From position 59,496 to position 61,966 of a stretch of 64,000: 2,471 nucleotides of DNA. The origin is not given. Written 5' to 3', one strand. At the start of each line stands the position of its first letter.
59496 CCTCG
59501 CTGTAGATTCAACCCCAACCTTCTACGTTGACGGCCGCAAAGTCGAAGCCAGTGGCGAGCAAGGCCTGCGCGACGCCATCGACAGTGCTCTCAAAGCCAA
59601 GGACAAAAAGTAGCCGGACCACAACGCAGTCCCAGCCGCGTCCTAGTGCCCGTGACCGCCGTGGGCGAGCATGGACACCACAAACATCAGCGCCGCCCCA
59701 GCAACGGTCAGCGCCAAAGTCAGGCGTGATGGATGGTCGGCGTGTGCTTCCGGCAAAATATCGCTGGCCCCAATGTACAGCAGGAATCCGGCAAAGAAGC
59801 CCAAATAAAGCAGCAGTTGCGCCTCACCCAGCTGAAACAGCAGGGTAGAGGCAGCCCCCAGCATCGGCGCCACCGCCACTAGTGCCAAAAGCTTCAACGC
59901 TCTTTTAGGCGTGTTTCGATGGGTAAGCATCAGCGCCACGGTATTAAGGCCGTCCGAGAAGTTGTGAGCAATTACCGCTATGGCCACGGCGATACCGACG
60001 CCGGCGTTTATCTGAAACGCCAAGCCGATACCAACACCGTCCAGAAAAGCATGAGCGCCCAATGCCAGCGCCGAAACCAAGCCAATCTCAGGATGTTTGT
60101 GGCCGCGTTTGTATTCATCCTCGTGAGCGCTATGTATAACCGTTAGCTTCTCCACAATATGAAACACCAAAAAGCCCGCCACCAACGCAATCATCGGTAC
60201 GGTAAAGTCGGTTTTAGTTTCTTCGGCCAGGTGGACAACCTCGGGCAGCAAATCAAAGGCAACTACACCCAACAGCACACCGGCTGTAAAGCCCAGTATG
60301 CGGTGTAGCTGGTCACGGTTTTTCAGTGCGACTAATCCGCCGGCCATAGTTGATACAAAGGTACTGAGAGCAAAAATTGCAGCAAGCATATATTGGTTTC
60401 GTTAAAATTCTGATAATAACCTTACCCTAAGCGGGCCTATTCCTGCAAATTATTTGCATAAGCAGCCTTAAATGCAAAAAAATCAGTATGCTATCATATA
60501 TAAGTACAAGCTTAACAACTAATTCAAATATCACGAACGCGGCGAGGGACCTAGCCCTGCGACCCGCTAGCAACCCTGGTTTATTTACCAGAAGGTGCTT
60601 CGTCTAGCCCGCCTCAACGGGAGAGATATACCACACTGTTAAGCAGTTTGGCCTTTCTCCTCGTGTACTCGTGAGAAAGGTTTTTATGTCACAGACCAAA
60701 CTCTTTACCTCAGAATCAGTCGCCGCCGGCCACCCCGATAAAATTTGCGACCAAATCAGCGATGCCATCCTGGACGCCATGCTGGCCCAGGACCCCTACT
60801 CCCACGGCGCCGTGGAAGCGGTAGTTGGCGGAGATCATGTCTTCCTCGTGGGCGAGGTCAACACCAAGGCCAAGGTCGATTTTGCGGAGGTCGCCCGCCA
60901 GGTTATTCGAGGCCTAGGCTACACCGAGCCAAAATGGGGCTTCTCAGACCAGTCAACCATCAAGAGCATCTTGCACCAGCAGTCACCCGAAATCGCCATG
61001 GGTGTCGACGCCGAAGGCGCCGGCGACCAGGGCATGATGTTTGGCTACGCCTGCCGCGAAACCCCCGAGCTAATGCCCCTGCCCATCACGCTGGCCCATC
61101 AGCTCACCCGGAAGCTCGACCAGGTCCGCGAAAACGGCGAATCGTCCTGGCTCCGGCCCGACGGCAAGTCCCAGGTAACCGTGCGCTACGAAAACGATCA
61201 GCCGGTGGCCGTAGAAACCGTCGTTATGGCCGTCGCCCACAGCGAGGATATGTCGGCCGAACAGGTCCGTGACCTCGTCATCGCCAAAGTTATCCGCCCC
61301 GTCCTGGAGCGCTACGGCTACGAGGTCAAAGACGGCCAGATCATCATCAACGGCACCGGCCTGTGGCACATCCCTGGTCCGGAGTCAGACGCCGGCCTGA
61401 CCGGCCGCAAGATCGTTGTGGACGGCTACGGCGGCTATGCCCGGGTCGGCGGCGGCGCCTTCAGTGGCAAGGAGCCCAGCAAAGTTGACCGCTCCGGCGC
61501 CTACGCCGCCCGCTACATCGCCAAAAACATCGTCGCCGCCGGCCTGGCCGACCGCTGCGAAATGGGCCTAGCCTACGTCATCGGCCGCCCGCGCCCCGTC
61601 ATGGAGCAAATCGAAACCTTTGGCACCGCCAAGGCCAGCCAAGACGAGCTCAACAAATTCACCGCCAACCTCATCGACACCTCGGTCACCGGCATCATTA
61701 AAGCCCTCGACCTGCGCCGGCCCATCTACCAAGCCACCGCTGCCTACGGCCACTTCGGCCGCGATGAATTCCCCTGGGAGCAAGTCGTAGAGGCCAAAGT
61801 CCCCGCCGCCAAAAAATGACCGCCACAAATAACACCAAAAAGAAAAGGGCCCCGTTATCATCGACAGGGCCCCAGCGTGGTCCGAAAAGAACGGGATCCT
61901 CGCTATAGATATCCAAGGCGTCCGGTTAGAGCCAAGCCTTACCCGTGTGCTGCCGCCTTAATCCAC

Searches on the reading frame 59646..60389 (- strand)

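Call 74: search_protein_families(library=pfam, proteins=[window:59646-60389:-], max_evalue=0.001)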
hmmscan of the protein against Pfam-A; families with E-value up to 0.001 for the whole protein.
window:59646-60389:- (248 aa): 1 family
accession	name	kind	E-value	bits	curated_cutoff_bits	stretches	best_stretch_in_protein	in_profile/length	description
PF02535.28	Zip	-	1.3e-20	74.3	35.1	2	88-238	163-322/323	ZIP Zinc transporter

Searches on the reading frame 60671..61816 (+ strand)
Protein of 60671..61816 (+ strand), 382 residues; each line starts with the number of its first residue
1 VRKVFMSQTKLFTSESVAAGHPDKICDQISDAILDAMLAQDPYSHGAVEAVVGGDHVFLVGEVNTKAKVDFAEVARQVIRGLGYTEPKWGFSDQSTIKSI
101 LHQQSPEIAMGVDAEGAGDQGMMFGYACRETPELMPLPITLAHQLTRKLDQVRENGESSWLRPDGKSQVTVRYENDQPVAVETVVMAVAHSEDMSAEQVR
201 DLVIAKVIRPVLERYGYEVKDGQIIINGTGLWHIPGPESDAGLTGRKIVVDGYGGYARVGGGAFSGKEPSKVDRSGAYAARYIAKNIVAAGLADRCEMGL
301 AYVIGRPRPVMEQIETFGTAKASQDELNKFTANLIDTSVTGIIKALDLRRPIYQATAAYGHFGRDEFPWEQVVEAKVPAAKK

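Call 74: search_protein_families(library=pfam, proteins=[window:60671-61816:+], max_evalue=0.001)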
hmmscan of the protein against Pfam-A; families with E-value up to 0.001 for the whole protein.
window:60671-61816:+ (382 aa): 3 families
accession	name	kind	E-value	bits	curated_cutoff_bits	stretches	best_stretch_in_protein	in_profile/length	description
PF02773.21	S-AdoMet_synt_C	-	6.7e-59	198.2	25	1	234-371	1-138/138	S-adenosylmethionine synthetase, C-terminal domain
PF02772.21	S-AdoMet_synt_M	-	1.1e-43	148.6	29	1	115-230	2-118/120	S-adenosylmethionine synthetase, central domain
PF00438.25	S-AdoMet_synt_N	-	6.2e-36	123.4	33.1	1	10-106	2-99/99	S-adenosylmethionine synthetase, N-terminal domain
